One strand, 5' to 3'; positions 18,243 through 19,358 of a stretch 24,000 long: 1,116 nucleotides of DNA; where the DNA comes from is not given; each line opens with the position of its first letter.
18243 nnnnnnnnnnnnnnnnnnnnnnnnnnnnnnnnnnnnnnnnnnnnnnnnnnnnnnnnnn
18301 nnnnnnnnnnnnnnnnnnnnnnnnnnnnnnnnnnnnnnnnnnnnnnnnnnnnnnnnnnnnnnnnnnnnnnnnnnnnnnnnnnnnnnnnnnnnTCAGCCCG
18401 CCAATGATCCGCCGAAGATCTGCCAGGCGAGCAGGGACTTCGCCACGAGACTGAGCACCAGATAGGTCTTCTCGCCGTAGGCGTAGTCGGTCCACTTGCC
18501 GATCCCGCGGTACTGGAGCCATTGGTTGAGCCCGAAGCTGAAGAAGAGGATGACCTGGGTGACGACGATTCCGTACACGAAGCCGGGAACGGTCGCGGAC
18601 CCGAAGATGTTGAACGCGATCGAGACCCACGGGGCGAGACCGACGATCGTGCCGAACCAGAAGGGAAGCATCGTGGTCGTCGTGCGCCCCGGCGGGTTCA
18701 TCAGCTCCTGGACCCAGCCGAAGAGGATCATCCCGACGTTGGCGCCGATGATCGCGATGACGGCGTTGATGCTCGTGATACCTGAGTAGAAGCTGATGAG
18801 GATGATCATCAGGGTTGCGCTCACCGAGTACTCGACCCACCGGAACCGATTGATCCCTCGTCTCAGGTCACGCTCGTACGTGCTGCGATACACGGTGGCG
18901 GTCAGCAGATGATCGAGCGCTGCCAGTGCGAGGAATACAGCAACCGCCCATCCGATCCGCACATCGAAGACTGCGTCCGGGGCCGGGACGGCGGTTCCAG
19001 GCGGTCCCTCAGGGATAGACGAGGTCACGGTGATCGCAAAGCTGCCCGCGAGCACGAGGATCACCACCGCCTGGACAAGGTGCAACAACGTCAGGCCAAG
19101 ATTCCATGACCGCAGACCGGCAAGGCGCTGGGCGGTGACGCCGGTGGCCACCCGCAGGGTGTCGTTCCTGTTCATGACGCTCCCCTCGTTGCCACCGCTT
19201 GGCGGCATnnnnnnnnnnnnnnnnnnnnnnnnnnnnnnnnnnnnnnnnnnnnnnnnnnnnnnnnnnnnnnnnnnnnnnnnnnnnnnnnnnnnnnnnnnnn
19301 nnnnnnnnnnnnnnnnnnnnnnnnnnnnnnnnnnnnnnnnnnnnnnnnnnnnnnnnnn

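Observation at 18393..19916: Heliorhodopsin immediately downstream of a stand-alone GTP cyclohydrolase I (folE) on the same strand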

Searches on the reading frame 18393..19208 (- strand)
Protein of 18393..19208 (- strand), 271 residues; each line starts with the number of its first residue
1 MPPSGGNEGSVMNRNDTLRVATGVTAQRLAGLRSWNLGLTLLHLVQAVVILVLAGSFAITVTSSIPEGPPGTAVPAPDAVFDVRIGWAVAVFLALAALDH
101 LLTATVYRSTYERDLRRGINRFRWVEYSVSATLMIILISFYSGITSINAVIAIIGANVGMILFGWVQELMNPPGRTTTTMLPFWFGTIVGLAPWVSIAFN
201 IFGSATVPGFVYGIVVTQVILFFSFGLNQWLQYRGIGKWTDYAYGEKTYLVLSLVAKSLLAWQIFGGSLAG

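Call 4: search_protein_families(library=pfam, proteins=[window:18393-19208:-])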
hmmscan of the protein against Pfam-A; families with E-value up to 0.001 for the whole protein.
window:18393-19208:- (271 aa): 1 family
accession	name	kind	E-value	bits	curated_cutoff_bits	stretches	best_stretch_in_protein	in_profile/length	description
PF18761.7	Heliorhodopsin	-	5.9e-97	324.2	26.7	1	32-269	1-242/242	Heliorhodopsin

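Call 7: find_homologous_proteins(query=window:18393-19208:-, max_evalue=1e-10)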
Query window:18393-19208:- (271 aa): 5952 proteins with E <= 1e-10 among 8000 candidates; the best 120 are listed.
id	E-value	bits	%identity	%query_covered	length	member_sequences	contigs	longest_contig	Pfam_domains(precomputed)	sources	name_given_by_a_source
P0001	1.8e-154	531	95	96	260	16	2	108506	PF18761.8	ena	-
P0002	1.4e-153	528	94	96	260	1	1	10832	PF18761.8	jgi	-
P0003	8.3e-152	522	94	96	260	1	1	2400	PF18761.8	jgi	-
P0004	1.1e-151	522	94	96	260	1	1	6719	PF18761.8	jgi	-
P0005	1.0e-150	519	92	96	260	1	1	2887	PF18761.8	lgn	-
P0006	1.7e-150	518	94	96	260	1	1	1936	PF18761.8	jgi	jgi:hypothetical protein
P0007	8.8e-150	516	94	96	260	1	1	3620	PF18761.8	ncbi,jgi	jgi:hypothetical protein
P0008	1.2e-147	509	88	96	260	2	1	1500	PF18761.8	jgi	-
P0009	1.7e-147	508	91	94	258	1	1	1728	PF18761.8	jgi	jgi:hypothetical protein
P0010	4.0e-147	507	89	96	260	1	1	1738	PF18761.8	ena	-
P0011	8.2e-147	506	87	96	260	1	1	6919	PF18761.8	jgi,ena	-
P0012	3.7e-146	504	90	95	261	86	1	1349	PF18761.8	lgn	-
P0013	7.0e-146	503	88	96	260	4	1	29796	PF18761.8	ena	-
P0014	2.0e-145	501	86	96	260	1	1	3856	PF18761.8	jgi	-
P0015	2.5e-145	501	86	96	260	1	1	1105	PF18761.8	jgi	-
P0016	1.5e-144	498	87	96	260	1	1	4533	PF18761.8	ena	-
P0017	5.9e-144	497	87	96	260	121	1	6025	PF18761.8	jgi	jgi:hypothetical protein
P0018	1.0e-143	496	86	96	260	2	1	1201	PF18761.8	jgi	-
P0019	5.0e-143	493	87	96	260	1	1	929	PF18761.8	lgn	-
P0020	5.3e-143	493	86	96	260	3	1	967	PF18761.8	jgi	jgi:hypothetical protein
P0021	9.1e-143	493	86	96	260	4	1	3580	PF18761.8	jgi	jgi:hypothetical protein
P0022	1.2e-142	492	86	96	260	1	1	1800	PF18761.8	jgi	jgi:hypothetical protein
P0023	1.4e-140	485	84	96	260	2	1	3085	PF18761.8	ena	-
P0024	1.5e-140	485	83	96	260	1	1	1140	PF18761.8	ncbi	-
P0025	2.1e-140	485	83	96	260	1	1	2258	PF18761.8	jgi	jgi:hypothetical protein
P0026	4.8e-140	484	85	96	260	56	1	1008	PF18761.8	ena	-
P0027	4.9e-140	484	84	96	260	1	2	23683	PF18761.8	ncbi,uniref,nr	ncbi:MAG: heliorhodopsin HeR [Cellulomonas sp.]|uniref:heliorhodopsin HeR n=1 Tax=Cellulomonas sp. T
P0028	5.8e-140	483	83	96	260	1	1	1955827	PF18761.8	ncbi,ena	-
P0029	7.7e-140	483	83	96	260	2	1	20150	PF18761.8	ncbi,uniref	ncbi:heliorhodopsin HeR [Lapillicoccus sp.]|uniref:heliorhodopsin HeR n=1 Tax=Lapillicoccus sp. TaxI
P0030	8.5e-140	483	84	96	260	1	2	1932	PF18761.8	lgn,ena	-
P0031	1.0e-139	483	85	96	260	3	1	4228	PF18761.8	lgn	-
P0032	1.3e-139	482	85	96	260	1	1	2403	PF18761.8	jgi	-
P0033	1.6e-139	482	87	93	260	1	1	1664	PF18761.8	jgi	jgi:hypothetical protein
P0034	1.7e-139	482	84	96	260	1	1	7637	PF18761.8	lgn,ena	-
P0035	1.8e-139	482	87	93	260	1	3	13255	PF18761.8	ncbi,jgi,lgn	jgi:hypothetical protein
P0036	2.0e-139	482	84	96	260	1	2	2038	PF18761.8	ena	-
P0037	2.3e-139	481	88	92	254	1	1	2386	PF18761.8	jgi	-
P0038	2.8e-139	481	83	96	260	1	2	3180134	PF18761.8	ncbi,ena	-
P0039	4.1e-139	481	82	96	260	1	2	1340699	PF18761.8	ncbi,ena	-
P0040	4.7e-139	480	83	96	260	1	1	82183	PF18761.8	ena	-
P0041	4.8e-139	480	84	94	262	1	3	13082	PF18761.8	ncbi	-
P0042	5.5e-139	480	84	96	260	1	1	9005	PF18761.8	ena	-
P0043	6.5e-139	480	84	96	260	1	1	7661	PF18761.8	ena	-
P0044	8.6e-139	480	83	96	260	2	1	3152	PF18761.8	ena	-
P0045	8.6e-139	480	84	96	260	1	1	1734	PF18761.8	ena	-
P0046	8.9e-139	480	84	96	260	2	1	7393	PF18761.8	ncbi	ncbi:MAG: heliorhodopsin HeR [Actinomycetota bacterium]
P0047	9.7e-139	479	84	96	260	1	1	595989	PF18761.8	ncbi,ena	-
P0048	2.0e-138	478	84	96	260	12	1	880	PF18761.8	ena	-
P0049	2.8e-138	478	83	96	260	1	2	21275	PF18761.8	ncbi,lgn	ncbi:MAG: heliorhodopsin HeR [Nocardioidaceae bacterium]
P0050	3.1e-138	478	83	96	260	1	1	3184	PF18761.8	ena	-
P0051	4.9e-138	477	82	96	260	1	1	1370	PF18761.8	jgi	jgi:hypothetical protein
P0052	7.2e-138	477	86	94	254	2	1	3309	PF18761.8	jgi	jgi:hypothetical protein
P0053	7.5e-138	477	83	100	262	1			PF18761.8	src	-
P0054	8.0e-138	476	83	96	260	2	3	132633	PF18761.8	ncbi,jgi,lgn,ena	jgi:hypothetical protein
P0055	1.1e-137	476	83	96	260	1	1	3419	PF18761.8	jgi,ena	-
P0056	1.3e-137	476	83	96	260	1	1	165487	PF18761.8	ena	-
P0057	2.7e-137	475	84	96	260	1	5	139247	PF18761.8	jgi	jgi:hypothetical protein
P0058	2.9e-137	475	84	94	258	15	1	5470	PF18761.8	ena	-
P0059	5.6e-137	474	82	96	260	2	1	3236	PF18761.8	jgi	jgi:hypothetical protein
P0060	7.1e-137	473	85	92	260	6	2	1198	PF18761.8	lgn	-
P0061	1.1e-136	473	80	98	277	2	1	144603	PF18761.8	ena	-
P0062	1.5e-136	472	82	96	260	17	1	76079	PF18761.8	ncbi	ncbi:MAG: heliorhodopsin HeR [Cellulomonas sp.]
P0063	1.6e-136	472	82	96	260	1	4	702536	PF18761.8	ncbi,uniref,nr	ncbi:hypothetical protein GCM10020358_48870 [Amorphoplanes nipponensis]|uniref:Heliorhodopsin n=1 Ta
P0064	1.8e-136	472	83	96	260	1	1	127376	PF18761.8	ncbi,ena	-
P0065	1.8e-136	472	83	96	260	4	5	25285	PF18761.8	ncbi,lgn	-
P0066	3.7e-136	471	81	96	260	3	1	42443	PF18761.8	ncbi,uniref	ncbi:heliorhodopsin HeR [Streptomyces marokkonensis]|uniref:Heliorhodopsin HeR n=1 Tax=Streptomyces 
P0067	4.6e-136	471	83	94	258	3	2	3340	PF18761.8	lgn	-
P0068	5.6e-136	470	79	96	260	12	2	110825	PF18761.8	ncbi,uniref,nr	ncbi:heliorhodopsin HeR [Streptomyces barkulensis]|uniref:heliorhodopsin HeR n=1 Tax=Streptomyces ba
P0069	6.0e-136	470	79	97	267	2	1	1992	PF18761.8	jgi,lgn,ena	-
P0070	8.7e-136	470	84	93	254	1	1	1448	PF18761.8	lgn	-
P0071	1.1e-135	469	82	95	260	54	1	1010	PF18761.8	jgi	-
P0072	1.7e-135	469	81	95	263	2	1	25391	PF18761.8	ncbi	-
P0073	1.7e-135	469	82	94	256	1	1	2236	PF18761.8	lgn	-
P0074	1.9e-135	469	79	96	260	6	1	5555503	PF18761.8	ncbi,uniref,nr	ncbi:heliorhodopsin HeR [Streptomyces sp. WMMC897]|uniref:heliorhodopsin HeR n=1 Tax=Streptomyces sp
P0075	2.1e-135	469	80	96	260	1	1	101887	PF18761.8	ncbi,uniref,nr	ncbi:heliorhodopsin HeR [Streptomyces sp. ACA25]|uniref:heliorhodopsin HeR n=1 Tax=Streptomyces sp. 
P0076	2.1e-135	468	80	96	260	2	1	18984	PF18761.8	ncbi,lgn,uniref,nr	ncbi:heliorhodopsin HeR [Streptomyces sp. JJ36]|uniref:heliorhodopsin HeR n=1 Tax=Streptomyces sp. J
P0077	2.3e-135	468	83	95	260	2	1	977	PF18761.8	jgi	jgi:hypothetical protein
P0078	2.4e-135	468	82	95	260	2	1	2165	PF18761.8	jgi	jgi:hypothetical protein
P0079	3.2e-135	468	81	96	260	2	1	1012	PF18761.8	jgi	-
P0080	3.4e-135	468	78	96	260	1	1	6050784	PF18761.8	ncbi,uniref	ncbi:heliorhodopsin HeR [Streptomyces sp. KL2]|uniref:heliorhodopsin HeR n=1 Tax=Streptomyces sp. KL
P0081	3.9e-135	468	85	93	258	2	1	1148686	PF18761.8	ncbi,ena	-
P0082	4.2e-135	468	83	93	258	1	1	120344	PF18761.8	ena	-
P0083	4.5e-135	467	80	96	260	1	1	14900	PF18761.8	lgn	-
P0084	4.7e-135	467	81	96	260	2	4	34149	PF18761.8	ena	-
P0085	5.3e-135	467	79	96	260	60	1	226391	PF18761.8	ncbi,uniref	ncbi:heliorhodopsin HeR [Streptomyces sp. NPDC001388]|uniref:heliorhodopsin HeR n=1 Tax=Streptomyces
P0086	5.7e-135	467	80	96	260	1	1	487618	PF18761.8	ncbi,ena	-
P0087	6.6e-135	467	80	96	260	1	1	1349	PF18761.8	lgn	-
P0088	7.6e-135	467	78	96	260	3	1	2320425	PF18761.8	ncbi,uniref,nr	ncbi:heliorhodopsin HeR [Streptomyces sp. CC210A]|uniref:heliorhodopsin HeR n=1 Tax=Streptomyces sp.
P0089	8.8e-135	466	79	96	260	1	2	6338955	PF18761.8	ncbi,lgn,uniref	ncbi:heliorhodopsin HeR [Streptomyces atacamensis]|uniref:heliorhodopsin HeR n=1 Tax=Streptomyces at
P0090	9.8e-135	466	83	92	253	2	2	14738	PF18761.8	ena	-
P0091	1.0e-134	466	82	96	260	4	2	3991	PF18761.8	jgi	-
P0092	1.1e-134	466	84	93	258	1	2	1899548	PF18761.8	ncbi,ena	-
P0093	1.2e-134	466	81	96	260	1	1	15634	PF18761.8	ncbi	-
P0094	1.2e-134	466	82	96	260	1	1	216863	PF18761.8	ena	-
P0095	1.4e-134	466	78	96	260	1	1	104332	PF18761.8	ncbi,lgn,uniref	ncbi:heliorhodopsin HeR [Streptomyces sp. bgisy032]|uniref:heliorhodopsin HeR n=1 Tax=Streptomyces s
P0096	1.8e-134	465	82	93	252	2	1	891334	PF18761.8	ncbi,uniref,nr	ncbi:hypothetical protein BU52_03495 [Streptomyces toyocaensis]|uniref:Heliorhodopsin n=1 Tax=Strept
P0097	1.8e-134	465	83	94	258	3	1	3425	PF18761.8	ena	-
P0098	1.9e-134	465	78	96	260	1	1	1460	PF18761.8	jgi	jgi:hypothetical protein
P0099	3.0e-134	465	79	96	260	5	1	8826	PF18761.8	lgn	-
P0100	4.2e-134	464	82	90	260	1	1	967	PF18761.8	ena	-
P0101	4.2e-134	464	78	96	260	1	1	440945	PF18761.8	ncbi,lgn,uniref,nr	ncbi:heliorhodopsin HeR [Streptomyces radiopugnans]|uniref:Heliorhodopsin n=1 Tax=Streptomyces radio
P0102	5.1e-134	464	81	94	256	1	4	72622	PF18761.8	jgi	jgi:hypothetical protein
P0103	5.6e-134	464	81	96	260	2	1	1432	PF18761.8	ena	-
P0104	5.8e-134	464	80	96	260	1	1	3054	PF18761.8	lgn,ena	-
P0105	7.8e-134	463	78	96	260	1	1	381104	PF18761.8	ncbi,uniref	ncbi:heliorhodopsin HeR [Streptomyces sp. NPDC000348]|uniref:heliorhodopsin HeR n=1 Tax=Streptomyces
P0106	8.6e-134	463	80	95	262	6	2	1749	PF18761.8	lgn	-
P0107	8.9e-134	463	78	96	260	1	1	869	PF18761.8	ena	-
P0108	1.2e-133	463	83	93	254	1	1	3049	PF18761.8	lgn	-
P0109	1.7e-133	462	80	95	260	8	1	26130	PF18761.8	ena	-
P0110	1.8e-133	462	78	96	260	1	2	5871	PF18761.8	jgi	jgi:hypothetical protein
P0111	2.2e-133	462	81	96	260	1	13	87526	PF18761.8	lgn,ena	-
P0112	2.2e-133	462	80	96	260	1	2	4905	PF18761.8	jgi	jgi:hypothetical protein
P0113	2.2e-133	462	79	95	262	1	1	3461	PF18761.8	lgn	-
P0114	2.4e-133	462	79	96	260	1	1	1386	PF18761.8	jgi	-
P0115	2.5e-133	462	78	96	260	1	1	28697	PF18761.8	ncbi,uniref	ncbi:heliorhodopsin HeR [Streptomyces radiopugnans]|uniref:heliorhodopsin HeR n=1 Tax=Streptomyces r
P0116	3.0e-133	461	81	93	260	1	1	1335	PF18761.8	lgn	-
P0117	3.0e-133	461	78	96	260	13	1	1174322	PF18761.8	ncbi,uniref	ncbi:heliorhodopsin HeR [Streptomyces luteogriseus]|uniref:heliorhodopsin HeR n=1 Tax=Streptomyces l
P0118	3.1e-133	461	80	96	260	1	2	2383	PF18761.8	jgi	jgi:hypothetical protein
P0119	3.4e-133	461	81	93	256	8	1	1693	PF18761.8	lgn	-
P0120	3.5e-133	461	81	95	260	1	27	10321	PF18761.8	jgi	-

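Call 9: find_related_loci(query=A1, collection=genome_contigs, flank=6000)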
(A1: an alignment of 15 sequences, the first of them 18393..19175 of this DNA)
Query A1 (260 aa) in genome_contigs; peptide patterns used: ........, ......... (x = any residue, [..] = any of these).
553 stretches matched a pattern; 545 encode a relative of the query (tblastn E <= 1e-3); the best 80 are kept; 80 distinct loci.
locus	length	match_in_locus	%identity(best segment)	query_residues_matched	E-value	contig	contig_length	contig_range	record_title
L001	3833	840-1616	89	1-259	3e-155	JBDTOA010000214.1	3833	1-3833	MAG: Dermatophilaceae bacterium isolate cluster3_bin.163 NODE_147506_length_3833_cov_79.818687, whole genome shotgun seq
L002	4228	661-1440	86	1-260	5e-151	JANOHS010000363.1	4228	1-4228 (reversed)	MAG: Micrococcales bacterium isolate SOY_63_metabat_451 SOY_63_k141_4150004, whole genome shotgun sequence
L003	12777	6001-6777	86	1-259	7e-147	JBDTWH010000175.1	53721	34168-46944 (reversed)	MAG: Actinomycetota bacterium isolate cluster3_bin.87 NODE_1418_length_53721_cov_58.486025, whole genome shotgun sequenc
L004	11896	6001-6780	83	1-260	2e-146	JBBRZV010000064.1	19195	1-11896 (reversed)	MAG: Actinomycetales bacterium isolate metawrap_la5_9 metawrap_la5_9_K_498785_L_19195_cov_23.0000, whole genome shotgun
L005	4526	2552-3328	88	1-259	6e-149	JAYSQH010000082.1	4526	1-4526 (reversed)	MAG: Phycicoccus sp. isolate GFS_11701 GFS_11701_81, whole genome shotgun sequence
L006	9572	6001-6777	83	1-259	5e-145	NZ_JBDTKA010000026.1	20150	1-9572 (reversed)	MAG: Lapillicoccus sp. isolate cluster2_bin.66 k127_603868, whole genome shotgun sequence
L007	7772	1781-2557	94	1-259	4e-145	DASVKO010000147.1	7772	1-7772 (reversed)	MAG TPA_asm: Dermatophilaceae bacterium isolate SMAG_U3048 k141_433150, whole genome shotgun sequence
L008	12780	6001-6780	83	1-260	1e-144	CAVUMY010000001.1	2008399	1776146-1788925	MAG: uncultured Actinomycetota bacterium isolate MFD04212.bin.1.186 genome assembly, contig: contig_2255, whole genome s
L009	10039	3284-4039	87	9-260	2e-144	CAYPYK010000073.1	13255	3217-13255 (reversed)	MAG TPA_asm: uncultured Intrasporangiaceae bacterium isolate binchicken_co224_240 genome assembly, contig: NODE_4601_len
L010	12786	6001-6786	93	1-259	4e-144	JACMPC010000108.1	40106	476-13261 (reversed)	MAG: Dermatophilaceae bacterium isolate LF-bin-300 FL-bin-300-contig-k141_803768, whole genome shotgun sequence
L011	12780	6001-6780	82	1-260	7e-143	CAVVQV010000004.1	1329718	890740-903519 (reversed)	MAG: uncultured Actinomycetota bacterium isolate MFD02581.bin.3.448 genome assembly, contig: contig_25547, whole genome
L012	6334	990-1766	83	1-259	4e-143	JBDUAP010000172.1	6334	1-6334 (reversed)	MAG: Sporichthyaceae bacterium isolate cluster4_bin.194 NODE_43606_length_6334_cov_7.093168, whole genome shotgun sequen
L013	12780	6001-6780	83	1-260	7e-142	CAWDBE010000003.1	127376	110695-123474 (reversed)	MAG: uncultured Actinomycetota bacterium isolate MFD01721.bin.2.75 genome assembly, contig: contig_20918, whole genome s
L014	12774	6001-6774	83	3-260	2e-141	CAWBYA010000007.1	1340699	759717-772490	MAG: uncultured Acidimicrobiia bacterium isolate MFD09779.bin.1.81 genome assembly, contig: contig_52049, whole genome s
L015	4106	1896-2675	89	1-260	4e-144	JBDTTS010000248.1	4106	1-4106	MAG: Actinomycetes bacterium isolate cluster3_bin.301 NODE_131931_length_4106_cov_10.970871, whole genome shotgun sequen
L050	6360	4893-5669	88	1-259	2e-129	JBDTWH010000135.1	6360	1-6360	MAG: Actinomycetota bacterium isolate cluster3_bin.87 NODE_64925_length_6360_cov_49.599207, whole genome shotgun sequenc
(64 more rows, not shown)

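Call 16: find_encoding_contigs(protein=P0001, flank=10000, max_places=3)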
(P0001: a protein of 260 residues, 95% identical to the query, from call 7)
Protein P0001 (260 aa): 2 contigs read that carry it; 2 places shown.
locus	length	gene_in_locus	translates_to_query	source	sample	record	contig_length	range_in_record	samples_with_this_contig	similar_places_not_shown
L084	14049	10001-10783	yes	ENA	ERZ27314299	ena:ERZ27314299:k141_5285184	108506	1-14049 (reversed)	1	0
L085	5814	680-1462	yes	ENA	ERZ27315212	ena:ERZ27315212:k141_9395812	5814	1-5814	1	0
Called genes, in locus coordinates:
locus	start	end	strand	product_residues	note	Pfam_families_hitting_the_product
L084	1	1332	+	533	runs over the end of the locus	PF02366:PMT, PF16192:PMT_4TMC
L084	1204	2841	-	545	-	PF03703:bPH_2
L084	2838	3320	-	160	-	PF03703:bPH_2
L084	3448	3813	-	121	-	PF25984:BSH_YknX (faint), PF25919:BSH_CusB (faint), PF25973:BSH_CzcB (faint), PF00364:Biotin_lipoyl, PF25917:BSH_RND (weak), PF25997:BSH_YhbJ (weak)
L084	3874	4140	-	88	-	-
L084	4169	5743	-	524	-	PF01039:Carboxyl_trans, PF03255:ACCA, PF06833:MdcE (weak)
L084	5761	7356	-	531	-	PF00682:HMGL-like, PF02436:PYC_OADA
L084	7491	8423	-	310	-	PF00296:Bac_luciferase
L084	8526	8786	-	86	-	-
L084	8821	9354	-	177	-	PF01814:Hemerythrin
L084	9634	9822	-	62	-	-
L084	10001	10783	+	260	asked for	PF18761:Heliorhodopsin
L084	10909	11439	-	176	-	-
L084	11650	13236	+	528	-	PF07690:MFS_1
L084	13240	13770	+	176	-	PF04248:NTP_transf_9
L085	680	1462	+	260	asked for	PF18761:Heliorhodopsin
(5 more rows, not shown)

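Call 22: search_protein_families(library=pfam, proteins=[L012:3191-4468:+, L012:1790-2497:-])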
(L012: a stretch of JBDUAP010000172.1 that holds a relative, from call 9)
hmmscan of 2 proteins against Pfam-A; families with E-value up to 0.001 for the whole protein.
L012:3191-4468:+ (426 aa): 12 families
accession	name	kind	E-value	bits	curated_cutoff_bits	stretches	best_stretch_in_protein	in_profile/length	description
PF07992.20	Pyr_redox_2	-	2.3e-70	237.8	26.1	1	19-315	3-290/291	Pyridine nucleotide-disulphide oxidoreductase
PF00070.33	Pyr_redox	-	1.9e-19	70.4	22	1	160-237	1-78/82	Pyridine nucleotide-disulphide oxidoreductase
PF14759.12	Reductase_C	-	1.3e-14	54.9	25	1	335-420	1-84/85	Reductase C-terminal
PF13738.12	Pyr_redox_3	-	3.9e-11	43.2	30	1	69-290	78-305/305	Pyridine nucleotide-disulphide oxidoreductase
PF01266.30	DAO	-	1.4e-10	41.7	27.9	0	160-190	1-31/353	FAD dependent oxidoreductase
PF13450.12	NAD_binding_8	-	9.2e-07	29.5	21.9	0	21-49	1-27/68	NAD(P)-binding Rossmann-like domain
PF03486.20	HI0933_like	-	1.1e-05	25.4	50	0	160-191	2-33/244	HI0933-like protein Rossmann domain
PF21791.3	MDHAR3-like_C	-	3.3e-05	24.4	27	1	333-406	1-75/88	Monodehydroascorbate reductase 3-like, C-terminal domain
PF01593.30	Amino_oxidase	-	8.5e-05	22.5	19.8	0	207-257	208-258/443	Flavin containing amine oxidoreductase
PF13241.12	NAD_binding_7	-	0.00038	21.4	22.1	0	157-190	6-39/104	Putative NAD(P)-binding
PF02737.24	3HCDH_N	-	0.00083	19.8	22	0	161-188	2-29/180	3-hydroxyacyl-CoA dehydrogenase, NAD binding domain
PF01262.27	AlaDh_PNT_C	-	0.00086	19.2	23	0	157-188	27-58/214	Alanine dehydrogenase/PNT, C-terminal domain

L012:1790-2497:- (236 aa): 2 families
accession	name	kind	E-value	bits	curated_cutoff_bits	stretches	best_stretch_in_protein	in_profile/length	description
PF12840.13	HTH_20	-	3.3e-08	33.8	27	1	20-71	1-51/51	Helix-turn-helix domain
PF13338.12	AbiEi_4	-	0.00071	20.1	25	0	31-70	6-40/49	Transcriptional regulator, AbiEi antitoxin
